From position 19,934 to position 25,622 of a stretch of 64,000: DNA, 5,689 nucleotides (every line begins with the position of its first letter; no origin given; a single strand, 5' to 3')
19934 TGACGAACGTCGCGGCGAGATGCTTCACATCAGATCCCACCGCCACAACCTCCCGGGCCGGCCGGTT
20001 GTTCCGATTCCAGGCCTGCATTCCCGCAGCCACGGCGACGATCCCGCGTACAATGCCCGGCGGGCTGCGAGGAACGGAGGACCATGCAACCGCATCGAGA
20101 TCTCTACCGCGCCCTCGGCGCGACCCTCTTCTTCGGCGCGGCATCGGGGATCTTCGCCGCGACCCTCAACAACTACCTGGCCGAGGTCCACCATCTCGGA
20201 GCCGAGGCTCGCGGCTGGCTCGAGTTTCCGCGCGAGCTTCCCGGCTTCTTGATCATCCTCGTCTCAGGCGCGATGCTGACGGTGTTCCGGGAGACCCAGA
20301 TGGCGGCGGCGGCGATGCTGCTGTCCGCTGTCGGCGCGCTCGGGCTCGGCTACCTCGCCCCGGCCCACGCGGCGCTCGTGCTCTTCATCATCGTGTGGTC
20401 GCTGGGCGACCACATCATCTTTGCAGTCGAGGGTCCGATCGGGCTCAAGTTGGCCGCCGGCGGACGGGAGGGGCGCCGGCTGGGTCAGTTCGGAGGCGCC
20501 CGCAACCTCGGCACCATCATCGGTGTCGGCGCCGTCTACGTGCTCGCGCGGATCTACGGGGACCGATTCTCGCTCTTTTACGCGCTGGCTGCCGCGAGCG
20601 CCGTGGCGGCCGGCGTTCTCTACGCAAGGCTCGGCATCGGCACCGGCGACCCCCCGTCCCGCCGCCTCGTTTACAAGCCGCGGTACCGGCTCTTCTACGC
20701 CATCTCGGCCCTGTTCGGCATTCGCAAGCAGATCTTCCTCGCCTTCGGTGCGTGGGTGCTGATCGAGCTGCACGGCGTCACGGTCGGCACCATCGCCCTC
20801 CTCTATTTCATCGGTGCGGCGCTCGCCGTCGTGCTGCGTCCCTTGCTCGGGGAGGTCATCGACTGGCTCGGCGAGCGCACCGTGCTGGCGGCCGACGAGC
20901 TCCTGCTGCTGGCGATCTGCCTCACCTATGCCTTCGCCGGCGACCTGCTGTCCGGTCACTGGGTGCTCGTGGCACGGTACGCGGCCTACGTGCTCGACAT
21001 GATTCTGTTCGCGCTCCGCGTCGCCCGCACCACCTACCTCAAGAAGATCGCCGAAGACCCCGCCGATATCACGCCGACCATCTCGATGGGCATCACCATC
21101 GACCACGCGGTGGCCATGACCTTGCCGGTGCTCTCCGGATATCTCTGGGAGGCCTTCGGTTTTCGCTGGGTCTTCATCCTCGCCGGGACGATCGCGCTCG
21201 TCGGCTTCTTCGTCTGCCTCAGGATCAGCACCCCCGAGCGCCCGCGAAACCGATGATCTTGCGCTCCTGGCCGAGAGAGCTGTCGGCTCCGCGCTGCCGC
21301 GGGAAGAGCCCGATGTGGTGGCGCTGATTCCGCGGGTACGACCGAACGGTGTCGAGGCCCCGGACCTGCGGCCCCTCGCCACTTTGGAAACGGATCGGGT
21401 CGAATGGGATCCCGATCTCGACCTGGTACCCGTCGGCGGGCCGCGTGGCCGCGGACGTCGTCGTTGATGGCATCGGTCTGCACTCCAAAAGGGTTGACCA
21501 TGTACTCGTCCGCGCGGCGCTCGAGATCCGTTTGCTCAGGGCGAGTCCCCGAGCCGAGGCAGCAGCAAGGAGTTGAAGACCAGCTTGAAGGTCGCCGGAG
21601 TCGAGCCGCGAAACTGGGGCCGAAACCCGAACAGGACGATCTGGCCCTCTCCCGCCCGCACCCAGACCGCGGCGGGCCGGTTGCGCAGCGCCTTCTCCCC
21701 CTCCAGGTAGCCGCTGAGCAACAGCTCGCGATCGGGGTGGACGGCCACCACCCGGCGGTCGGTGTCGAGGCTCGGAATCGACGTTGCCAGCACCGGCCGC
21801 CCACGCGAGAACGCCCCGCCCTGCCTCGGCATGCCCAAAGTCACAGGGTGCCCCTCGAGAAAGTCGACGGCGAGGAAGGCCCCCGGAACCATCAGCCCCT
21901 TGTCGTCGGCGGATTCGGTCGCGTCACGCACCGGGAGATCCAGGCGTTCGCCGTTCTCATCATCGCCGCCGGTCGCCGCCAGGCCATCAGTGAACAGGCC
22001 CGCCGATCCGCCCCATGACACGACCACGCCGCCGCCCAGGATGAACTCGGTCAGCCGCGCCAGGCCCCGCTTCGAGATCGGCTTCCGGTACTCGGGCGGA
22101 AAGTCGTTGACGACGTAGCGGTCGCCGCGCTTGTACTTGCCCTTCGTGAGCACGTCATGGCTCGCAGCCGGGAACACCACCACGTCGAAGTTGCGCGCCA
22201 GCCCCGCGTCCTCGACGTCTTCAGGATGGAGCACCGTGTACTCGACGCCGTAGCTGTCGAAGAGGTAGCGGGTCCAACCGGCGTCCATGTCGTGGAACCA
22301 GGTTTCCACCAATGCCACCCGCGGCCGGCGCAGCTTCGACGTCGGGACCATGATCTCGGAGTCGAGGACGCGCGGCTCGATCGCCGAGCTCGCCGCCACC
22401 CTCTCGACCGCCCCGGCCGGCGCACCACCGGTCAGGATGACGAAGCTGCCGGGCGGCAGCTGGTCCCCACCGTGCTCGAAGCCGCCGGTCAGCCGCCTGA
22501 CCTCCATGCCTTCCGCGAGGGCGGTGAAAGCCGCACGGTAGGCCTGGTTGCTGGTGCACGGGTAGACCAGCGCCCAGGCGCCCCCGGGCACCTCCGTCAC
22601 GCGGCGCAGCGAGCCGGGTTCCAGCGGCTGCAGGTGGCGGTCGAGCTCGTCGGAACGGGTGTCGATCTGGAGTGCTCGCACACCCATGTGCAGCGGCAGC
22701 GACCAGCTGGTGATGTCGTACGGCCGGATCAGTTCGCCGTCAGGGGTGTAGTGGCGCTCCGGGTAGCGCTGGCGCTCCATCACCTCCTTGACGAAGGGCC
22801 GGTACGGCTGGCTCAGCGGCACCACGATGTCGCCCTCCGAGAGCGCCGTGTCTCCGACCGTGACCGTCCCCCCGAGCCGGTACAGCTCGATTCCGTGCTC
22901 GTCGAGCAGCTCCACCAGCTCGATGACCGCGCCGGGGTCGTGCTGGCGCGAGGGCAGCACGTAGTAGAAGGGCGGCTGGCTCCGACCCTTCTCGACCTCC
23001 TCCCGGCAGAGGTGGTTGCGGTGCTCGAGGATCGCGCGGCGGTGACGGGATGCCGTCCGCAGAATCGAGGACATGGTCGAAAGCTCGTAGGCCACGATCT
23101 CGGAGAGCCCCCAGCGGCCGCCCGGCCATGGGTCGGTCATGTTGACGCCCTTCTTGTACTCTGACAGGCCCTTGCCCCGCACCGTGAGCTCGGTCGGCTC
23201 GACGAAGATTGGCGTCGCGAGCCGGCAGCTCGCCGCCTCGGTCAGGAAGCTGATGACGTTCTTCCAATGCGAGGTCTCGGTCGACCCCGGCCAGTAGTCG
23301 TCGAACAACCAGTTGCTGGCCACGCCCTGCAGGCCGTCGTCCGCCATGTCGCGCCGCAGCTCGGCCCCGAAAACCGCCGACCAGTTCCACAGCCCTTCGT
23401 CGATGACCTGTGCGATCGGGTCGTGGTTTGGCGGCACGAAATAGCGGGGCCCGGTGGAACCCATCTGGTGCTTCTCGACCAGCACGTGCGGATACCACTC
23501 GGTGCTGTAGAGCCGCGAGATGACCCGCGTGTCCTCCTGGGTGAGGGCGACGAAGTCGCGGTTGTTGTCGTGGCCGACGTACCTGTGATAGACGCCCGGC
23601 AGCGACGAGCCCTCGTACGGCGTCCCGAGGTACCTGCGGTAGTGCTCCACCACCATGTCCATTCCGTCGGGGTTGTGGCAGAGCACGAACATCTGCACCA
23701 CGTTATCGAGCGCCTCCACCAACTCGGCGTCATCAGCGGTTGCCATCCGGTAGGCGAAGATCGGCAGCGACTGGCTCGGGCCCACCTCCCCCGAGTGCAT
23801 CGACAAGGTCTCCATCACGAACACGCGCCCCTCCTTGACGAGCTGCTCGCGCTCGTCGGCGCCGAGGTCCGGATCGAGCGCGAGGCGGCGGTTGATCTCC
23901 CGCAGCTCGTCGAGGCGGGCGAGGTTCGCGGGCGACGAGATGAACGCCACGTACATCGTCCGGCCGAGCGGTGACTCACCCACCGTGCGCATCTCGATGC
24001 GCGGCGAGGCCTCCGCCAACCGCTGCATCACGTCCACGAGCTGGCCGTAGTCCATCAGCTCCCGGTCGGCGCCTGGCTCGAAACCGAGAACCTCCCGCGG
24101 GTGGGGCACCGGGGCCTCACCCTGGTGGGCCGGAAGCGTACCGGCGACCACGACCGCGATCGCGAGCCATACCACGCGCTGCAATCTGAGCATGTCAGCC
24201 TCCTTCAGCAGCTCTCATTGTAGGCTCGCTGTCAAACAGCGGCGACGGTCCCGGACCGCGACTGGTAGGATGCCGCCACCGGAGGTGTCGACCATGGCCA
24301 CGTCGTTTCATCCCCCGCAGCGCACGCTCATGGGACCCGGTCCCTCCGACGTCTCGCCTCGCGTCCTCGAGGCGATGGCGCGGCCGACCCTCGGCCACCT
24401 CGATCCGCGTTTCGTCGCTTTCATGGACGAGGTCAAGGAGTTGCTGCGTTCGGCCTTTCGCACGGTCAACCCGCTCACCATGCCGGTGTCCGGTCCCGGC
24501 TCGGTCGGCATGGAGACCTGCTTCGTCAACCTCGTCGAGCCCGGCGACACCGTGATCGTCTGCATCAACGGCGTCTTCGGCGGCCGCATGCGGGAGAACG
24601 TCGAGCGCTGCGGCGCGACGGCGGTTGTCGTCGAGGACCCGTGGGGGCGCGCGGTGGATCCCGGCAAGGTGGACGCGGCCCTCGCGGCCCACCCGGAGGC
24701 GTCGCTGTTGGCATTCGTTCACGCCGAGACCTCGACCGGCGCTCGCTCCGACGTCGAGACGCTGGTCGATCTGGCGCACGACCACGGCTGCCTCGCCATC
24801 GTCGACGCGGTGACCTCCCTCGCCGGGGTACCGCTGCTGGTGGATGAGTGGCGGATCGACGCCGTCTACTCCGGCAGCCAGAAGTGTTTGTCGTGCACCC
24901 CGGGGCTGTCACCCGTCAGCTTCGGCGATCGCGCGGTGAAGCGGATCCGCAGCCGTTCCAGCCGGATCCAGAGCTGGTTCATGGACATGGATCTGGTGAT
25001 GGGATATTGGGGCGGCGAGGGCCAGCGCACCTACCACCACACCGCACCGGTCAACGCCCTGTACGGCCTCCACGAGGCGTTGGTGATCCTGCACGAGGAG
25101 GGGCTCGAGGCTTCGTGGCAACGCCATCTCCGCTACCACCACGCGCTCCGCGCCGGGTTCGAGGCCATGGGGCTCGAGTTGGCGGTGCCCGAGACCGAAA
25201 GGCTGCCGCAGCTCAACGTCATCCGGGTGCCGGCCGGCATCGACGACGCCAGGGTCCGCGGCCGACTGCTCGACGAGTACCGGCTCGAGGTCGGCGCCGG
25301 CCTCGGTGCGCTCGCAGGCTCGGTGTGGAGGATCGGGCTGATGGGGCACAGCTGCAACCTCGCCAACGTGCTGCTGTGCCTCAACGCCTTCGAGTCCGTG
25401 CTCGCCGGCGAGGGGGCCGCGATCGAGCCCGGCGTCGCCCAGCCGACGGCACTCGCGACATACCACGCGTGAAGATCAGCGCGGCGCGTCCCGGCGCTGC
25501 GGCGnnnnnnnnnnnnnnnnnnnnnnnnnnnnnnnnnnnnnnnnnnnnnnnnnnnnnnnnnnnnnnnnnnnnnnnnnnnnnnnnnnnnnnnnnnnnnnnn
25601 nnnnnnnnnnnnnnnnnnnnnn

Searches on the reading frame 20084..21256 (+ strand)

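Call 71: search_protein_families(library=pfam, proteins=[window:20084-21256:+], max_evalue=0.00001)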
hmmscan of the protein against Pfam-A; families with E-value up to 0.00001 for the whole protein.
window:20084-21256:+ (390 aa): 1 family
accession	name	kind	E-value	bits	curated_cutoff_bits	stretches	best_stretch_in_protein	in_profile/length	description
PF07690.21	MFS_1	-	2.8e-19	69.7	33.4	1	12-312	3-312/347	Major Facilitator Superfamily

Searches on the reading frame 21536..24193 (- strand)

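Call 71: search_protein_families(library=pfam, proteins=[window:21536-24193:-], max_evalue=0.00001)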
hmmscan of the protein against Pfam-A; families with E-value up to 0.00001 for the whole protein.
window:21536-24193:- (885 aa): 1 family
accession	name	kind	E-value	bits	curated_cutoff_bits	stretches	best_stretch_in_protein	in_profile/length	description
PF00246.29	Peptidase_M14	-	2.4e-12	47.5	21.6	1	54-218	3-137/286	Zinc carboxypeptidase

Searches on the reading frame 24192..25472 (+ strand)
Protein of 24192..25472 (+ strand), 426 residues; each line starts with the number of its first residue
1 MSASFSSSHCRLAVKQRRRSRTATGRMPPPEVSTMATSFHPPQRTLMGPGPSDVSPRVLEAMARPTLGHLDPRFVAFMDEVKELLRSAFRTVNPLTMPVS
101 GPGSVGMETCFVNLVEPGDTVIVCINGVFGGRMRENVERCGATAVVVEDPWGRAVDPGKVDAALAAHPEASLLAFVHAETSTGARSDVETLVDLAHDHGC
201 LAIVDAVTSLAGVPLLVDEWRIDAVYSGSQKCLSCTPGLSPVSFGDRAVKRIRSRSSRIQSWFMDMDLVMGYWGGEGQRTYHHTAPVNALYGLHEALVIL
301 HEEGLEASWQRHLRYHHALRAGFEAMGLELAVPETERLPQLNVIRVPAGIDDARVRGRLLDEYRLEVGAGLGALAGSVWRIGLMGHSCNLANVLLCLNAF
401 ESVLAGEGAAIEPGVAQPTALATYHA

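Call 71: search_protein_families(library=pfam, proteins=[window:24192-25472:+], max_evalue=0.00001)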
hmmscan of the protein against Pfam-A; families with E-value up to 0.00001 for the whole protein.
window:24192-25472:+ (426 aa): 1 family
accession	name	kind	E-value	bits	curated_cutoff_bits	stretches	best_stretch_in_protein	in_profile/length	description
PF00266.25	Aminotran_5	-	1.3e-20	74.2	21.5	1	66-371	33-339/371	Aminotransferase class-V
